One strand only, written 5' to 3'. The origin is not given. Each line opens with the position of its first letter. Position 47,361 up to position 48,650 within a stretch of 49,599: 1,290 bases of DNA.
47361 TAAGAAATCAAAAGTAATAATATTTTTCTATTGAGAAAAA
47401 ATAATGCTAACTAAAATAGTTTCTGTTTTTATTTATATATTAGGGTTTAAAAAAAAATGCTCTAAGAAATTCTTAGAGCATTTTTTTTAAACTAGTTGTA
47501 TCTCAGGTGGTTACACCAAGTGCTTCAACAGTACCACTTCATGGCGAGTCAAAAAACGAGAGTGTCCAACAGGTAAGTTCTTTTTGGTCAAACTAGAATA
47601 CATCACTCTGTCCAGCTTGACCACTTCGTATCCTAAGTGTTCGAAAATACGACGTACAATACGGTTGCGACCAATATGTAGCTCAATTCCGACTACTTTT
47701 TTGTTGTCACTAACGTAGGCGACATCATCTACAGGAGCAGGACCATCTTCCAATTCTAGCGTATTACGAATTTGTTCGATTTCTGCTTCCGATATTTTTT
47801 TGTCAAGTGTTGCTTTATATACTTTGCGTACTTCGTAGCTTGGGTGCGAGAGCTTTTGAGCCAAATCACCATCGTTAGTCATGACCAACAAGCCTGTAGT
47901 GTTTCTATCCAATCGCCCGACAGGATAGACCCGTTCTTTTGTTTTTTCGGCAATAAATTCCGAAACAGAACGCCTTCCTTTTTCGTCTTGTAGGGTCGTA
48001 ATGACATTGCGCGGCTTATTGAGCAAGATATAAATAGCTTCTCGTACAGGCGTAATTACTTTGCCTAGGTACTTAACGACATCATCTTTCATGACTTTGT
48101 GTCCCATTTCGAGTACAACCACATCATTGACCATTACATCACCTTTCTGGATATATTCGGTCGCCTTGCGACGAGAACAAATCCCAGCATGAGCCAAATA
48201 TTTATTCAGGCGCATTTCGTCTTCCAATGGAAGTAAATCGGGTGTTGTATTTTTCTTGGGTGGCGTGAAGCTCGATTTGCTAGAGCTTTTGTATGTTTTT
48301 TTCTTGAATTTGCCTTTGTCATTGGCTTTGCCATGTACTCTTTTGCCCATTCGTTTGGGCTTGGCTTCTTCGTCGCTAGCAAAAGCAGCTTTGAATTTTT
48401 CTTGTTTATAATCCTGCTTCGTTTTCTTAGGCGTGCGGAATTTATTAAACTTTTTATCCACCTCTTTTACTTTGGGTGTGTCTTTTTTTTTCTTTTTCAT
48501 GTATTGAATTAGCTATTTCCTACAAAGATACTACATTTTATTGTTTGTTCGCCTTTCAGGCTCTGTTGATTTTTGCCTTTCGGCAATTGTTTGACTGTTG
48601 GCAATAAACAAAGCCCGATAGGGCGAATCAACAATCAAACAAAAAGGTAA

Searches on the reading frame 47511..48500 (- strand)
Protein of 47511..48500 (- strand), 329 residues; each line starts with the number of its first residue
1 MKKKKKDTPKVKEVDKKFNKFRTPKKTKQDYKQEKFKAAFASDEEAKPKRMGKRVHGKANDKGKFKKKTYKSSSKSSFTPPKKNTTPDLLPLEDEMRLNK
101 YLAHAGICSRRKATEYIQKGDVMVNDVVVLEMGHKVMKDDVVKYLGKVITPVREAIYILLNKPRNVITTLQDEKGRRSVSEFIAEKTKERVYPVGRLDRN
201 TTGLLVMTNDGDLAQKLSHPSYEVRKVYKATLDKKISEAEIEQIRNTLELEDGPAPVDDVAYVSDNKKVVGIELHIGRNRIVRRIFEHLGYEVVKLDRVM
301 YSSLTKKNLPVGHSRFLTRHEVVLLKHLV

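Call 41: search_protein_families(library=pfam, proteins=[window:47511-48500:-])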
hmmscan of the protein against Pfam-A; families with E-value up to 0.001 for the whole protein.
window:47511-48500:- (329 aa): 3 families
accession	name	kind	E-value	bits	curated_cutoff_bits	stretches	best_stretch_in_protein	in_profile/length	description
PF00849.27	PseudoU_synth_2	-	1.4e-24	87.5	26.8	1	157-288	2-152/152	RNA pseudouridylate synthase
PF01479.30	S4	-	1.5e-08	34.6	22.8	1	96-142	1-48/48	S4 domain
PF13275.11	S4_2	-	0.00048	20.4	24.6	1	97-149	9-62/65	S4 domain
